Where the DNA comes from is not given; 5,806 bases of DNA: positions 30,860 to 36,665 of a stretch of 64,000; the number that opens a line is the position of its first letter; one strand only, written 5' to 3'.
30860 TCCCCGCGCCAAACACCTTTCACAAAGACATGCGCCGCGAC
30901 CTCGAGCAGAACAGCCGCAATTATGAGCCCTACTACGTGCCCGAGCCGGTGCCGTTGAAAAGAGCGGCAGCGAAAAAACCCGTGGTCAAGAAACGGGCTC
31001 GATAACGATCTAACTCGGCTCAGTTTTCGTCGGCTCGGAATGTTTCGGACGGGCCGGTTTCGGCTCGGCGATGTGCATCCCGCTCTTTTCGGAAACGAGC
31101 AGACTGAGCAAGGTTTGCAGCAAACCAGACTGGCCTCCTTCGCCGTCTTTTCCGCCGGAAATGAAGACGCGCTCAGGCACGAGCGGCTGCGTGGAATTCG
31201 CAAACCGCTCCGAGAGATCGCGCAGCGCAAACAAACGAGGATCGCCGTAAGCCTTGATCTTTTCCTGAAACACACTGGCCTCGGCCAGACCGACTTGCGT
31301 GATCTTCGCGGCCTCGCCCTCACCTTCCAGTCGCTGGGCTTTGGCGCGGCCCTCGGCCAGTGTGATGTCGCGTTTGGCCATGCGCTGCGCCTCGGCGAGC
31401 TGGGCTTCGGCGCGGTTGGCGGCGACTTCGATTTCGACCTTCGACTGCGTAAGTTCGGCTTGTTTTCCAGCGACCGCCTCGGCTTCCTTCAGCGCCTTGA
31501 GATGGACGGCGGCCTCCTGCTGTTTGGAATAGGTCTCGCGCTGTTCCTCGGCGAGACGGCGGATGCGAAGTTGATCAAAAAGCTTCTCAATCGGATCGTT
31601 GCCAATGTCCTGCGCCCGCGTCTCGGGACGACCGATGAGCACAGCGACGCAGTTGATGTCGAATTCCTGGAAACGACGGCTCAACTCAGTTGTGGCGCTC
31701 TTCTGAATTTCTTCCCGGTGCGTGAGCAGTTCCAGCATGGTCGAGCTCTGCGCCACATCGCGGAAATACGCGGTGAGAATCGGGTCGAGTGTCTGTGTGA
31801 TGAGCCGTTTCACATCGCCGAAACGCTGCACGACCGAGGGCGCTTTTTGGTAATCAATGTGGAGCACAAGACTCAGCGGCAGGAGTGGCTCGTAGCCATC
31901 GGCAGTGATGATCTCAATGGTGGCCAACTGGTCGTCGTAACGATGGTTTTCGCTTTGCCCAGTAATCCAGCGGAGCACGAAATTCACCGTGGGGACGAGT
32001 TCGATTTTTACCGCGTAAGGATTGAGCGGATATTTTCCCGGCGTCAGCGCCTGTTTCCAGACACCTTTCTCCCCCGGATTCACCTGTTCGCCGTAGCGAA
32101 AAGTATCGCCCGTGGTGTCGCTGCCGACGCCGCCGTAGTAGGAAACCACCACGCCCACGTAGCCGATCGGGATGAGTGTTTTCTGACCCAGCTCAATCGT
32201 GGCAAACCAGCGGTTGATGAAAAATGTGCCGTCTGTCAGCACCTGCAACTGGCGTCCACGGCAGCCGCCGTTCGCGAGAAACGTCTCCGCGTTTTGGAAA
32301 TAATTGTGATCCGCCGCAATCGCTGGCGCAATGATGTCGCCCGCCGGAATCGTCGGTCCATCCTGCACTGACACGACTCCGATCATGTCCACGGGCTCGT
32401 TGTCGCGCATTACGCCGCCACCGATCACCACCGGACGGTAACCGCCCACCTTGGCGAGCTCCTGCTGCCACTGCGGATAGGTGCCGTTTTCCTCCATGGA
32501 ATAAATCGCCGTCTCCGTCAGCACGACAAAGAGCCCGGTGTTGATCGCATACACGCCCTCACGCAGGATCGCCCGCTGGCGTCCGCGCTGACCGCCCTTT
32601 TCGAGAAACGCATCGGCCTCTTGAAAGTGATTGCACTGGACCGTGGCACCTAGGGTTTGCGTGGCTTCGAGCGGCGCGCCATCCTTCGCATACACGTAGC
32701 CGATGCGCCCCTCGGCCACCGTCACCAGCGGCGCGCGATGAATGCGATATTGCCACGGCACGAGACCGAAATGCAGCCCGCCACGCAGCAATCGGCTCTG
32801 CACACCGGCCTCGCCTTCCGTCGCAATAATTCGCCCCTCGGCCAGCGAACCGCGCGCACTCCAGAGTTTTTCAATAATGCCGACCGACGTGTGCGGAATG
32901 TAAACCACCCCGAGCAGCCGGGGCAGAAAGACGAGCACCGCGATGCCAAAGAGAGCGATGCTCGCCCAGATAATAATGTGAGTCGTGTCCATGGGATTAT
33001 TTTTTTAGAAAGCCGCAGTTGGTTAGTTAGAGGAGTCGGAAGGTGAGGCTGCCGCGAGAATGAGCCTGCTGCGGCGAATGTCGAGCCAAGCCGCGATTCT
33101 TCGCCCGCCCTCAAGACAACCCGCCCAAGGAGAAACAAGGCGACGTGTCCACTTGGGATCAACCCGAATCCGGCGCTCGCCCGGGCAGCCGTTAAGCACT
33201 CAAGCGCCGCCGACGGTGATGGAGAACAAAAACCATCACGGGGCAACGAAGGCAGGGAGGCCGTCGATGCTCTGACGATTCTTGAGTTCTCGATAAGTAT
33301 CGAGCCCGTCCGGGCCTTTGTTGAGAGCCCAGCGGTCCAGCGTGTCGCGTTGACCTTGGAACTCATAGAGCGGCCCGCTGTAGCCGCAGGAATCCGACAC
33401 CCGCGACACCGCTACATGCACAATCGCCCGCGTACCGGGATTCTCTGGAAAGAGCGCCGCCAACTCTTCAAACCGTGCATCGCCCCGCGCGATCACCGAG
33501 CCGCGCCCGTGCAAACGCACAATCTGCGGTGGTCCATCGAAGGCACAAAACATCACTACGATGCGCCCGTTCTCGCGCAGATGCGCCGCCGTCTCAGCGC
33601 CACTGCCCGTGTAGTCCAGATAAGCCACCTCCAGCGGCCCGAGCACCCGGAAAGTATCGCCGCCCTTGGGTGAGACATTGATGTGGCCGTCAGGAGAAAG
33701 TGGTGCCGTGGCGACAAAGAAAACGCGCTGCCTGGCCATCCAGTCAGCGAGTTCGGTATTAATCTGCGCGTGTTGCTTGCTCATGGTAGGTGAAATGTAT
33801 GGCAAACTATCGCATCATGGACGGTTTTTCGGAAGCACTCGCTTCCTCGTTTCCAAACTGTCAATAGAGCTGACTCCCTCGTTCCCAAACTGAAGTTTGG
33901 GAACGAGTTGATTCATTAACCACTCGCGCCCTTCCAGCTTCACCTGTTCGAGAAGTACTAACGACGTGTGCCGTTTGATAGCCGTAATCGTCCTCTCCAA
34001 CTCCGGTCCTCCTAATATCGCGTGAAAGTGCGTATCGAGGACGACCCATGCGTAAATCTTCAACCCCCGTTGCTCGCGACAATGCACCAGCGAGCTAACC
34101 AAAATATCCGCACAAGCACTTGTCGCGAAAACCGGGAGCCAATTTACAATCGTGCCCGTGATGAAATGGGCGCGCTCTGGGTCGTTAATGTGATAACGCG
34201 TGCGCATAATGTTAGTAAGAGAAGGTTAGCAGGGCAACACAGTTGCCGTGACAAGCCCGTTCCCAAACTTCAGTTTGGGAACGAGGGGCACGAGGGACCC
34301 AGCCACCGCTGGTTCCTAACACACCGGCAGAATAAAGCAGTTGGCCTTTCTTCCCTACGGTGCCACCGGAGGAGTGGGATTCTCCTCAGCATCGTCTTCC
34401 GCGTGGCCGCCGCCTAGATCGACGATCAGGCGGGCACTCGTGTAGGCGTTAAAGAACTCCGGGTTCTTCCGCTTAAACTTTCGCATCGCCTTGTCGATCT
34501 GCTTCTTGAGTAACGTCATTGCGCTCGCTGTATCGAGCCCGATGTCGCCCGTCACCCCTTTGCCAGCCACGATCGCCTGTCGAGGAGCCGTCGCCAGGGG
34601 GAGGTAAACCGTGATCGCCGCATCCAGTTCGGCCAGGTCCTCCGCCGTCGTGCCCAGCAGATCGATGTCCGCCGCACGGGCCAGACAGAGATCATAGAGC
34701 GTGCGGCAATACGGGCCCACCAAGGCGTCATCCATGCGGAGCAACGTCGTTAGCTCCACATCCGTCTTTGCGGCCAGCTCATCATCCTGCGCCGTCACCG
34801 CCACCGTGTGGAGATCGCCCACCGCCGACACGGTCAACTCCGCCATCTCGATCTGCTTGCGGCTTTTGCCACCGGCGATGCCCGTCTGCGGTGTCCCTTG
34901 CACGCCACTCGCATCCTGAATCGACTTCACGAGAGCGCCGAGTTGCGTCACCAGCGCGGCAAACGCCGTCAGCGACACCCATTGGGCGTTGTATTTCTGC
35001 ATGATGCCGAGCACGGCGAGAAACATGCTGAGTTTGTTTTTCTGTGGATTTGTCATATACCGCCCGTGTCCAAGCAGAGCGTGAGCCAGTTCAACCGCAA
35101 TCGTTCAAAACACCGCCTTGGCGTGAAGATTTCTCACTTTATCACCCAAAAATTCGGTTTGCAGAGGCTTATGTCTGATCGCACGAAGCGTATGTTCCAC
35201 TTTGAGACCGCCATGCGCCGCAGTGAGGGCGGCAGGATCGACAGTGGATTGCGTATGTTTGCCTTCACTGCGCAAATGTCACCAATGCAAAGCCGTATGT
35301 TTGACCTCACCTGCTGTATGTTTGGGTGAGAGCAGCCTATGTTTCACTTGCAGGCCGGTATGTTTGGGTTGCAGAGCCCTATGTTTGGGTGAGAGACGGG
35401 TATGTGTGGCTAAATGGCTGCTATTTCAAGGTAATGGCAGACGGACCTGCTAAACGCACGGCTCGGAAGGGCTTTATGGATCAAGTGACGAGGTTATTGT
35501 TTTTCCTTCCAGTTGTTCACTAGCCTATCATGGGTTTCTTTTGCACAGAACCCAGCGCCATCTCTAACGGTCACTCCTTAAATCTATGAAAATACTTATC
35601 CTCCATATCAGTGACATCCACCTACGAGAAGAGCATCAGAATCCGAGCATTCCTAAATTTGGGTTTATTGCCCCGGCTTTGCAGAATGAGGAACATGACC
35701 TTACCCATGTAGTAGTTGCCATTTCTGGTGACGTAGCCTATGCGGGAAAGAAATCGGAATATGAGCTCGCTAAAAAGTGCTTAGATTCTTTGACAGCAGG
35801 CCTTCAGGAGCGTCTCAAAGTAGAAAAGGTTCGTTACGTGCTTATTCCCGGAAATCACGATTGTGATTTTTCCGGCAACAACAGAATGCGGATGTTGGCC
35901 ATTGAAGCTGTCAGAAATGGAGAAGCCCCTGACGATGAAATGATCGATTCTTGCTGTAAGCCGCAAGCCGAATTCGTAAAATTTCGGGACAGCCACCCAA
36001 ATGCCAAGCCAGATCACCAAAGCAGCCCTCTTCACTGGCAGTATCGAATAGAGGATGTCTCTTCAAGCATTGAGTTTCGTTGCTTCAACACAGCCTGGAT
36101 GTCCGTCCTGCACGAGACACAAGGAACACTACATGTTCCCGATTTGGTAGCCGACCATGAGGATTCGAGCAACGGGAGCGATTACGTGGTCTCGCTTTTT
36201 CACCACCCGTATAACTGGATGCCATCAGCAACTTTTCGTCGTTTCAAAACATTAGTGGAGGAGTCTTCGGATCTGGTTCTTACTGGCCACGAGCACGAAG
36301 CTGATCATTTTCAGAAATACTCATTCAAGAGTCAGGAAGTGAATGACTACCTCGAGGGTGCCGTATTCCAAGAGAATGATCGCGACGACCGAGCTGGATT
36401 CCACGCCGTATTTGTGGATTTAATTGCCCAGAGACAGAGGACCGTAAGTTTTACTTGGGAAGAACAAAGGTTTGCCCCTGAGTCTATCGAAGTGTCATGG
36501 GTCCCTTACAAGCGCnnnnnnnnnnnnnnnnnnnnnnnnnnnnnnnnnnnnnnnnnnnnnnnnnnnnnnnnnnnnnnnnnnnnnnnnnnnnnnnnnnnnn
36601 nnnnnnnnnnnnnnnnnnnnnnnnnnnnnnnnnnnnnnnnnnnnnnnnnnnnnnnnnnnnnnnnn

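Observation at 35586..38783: Single 1065-aa protein fusing a calcineurin-like metallophosphoesterase to a P-loop (AAA+/STAND-like) NTPase, on a low-GC island: candidate undescribed defence/stress module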

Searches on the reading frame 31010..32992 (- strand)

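Call 37: search_protein_families(library=pfam, proteins=[window:31010-32992:-], max_evalue=0.01)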
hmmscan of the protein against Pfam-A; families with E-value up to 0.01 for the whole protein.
window:31010-32992:- (660 aa): 1 family
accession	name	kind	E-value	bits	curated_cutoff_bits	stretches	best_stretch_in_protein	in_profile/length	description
PF01145.31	Band_7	-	5e-13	49.9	23.6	1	275-460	4-149/176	SPFH domain / Band 7 family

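Call 38: search_protein_families(library=padloc, proteins=[window:31010-32992:-], max_evalue=0.001)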
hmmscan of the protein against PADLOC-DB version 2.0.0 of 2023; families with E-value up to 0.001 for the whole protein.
window:31010-32992:- (660 aa): 0 families

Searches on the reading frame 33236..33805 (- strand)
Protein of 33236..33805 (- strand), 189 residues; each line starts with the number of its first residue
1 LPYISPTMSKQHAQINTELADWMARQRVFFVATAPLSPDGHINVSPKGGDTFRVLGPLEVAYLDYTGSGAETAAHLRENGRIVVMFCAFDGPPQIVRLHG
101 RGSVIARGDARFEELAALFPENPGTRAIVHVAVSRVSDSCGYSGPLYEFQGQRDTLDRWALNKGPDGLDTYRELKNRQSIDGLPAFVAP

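Call 37: search_protein_families(library=pfam, proteins=[window:33236-33805:-], max_evalue=0.01)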
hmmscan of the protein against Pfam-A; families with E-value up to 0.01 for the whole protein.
window:33236-33805:- (189 aa): 1 family
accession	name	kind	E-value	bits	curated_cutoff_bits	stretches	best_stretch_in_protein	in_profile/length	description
PF01243.27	PNPOx_N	-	1.6e-11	45.1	28.1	1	17-139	3-119/120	Pyridoxamine 5'-phosphate oxidase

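Call 38: search_protein_families(library=padloc, proteins=[window:33236-33805:-], max_evalue=0.001)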
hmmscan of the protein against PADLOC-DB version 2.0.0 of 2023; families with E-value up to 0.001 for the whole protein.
window:33236-33805:- (189 aa): 0 families

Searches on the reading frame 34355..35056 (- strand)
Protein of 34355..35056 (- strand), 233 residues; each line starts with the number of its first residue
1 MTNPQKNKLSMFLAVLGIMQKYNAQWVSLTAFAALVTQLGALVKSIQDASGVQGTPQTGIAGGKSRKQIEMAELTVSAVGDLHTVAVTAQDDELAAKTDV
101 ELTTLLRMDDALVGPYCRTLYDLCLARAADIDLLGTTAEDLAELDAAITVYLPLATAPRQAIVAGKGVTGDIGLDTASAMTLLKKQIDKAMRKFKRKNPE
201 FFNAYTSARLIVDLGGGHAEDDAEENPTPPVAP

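Call 37: search_protein_families(library=pfam, proteins=[window:34355-35056:-], max_evalue=0.01)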
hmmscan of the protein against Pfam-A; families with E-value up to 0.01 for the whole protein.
window:34355-35056:- (233 aa): 0 families

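Call 38: search_protein_families(library=padloc, proteins=[window:34355-35056:-], max_evalue=0.001)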
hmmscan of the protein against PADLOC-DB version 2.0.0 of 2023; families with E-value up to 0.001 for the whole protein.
window:34355-35056:- (233 aa): 0 families

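Call 66: search_protein_families(library=ncbifam, proteins=[window:34355-35056:-], max_evalue=0.1)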
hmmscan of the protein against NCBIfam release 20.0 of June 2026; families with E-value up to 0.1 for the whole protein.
window:34355-35056:- (233 aa): 0 families

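Call 76: find_related_loci(query=window:34355-35053:-, collection=metagenome_contigs, flank=8000)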
Query window:34355-35053:- (232 aa) in metagenome_contigs; peptide patterns used: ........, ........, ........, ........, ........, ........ (x = any residue, [..] = any of these).
600 stretches matched a pattern, but none encodes a relative of the query by tblastn (E <= 1e-3).

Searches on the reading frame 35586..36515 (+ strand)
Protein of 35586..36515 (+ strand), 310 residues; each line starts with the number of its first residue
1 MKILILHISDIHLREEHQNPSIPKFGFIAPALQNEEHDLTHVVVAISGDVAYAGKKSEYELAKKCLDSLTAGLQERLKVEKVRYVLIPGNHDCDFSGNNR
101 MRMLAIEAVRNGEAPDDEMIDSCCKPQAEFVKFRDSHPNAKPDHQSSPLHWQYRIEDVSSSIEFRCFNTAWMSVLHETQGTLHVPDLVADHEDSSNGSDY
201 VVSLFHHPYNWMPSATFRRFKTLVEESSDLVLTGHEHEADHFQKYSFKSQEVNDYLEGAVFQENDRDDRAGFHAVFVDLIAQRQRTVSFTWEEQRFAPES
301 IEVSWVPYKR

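Call 72: search_solved_structures(query=A3, max_evalue=0.1)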
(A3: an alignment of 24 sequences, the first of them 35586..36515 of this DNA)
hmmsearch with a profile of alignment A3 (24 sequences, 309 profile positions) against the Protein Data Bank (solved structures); distinct sequences matched with E-value up to 0.1: 14.
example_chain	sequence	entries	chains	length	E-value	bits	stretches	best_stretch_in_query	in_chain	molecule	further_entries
2dxl_A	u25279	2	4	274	1.4e-07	34.3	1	4-90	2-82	Phosphohydrolase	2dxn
2zo9_B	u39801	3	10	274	1.4e-07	34.2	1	4-90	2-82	Phosphohydrolase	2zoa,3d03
2xmo_A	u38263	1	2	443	2.5e-06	30.2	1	22-92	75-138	LMO2642 PROTEIN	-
4o24_A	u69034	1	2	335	0.0013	21.3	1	3-90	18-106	Exonuclease, putative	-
2q8u_A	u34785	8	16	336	0.0013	21.3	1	3-90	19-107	Exonuclease, putative | Nuclease SbcCD subunit D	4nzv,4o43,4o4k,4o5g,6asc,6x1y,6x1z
3qg5_C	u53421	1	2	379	0.0023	20.5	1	4-90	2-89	Mre11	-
2hyp_A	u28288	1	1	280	0.0099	18.4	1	4-91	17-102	Hypothetical protein RV0805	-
2hy1_A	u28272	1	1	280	0.018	17.5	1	4-91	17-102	Rv0805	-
6knb_A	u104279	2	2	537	0.026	17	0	3-91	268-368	DNA polymerase II small subunit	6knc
3s3y_A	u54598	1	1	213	0.028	16.9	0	235-298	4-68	TANDEM CYANOVIRIN-N DIMER CVN2L0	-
3ib7_A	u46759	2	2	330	0.028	16.9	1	4-91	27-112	Icc protein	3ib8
3s3z_A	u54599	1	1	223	0.043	16.3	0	235-298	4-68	Tandem Cyanovirin-N Dimer CVN2L10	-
4hd0_A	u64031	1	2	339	0.076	15.5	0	4-90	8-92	DNA double-strand break repair protein Mre11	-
5ihe_A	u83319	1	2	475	0.08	15.4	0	4-91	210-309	DNA polymerase II small subunit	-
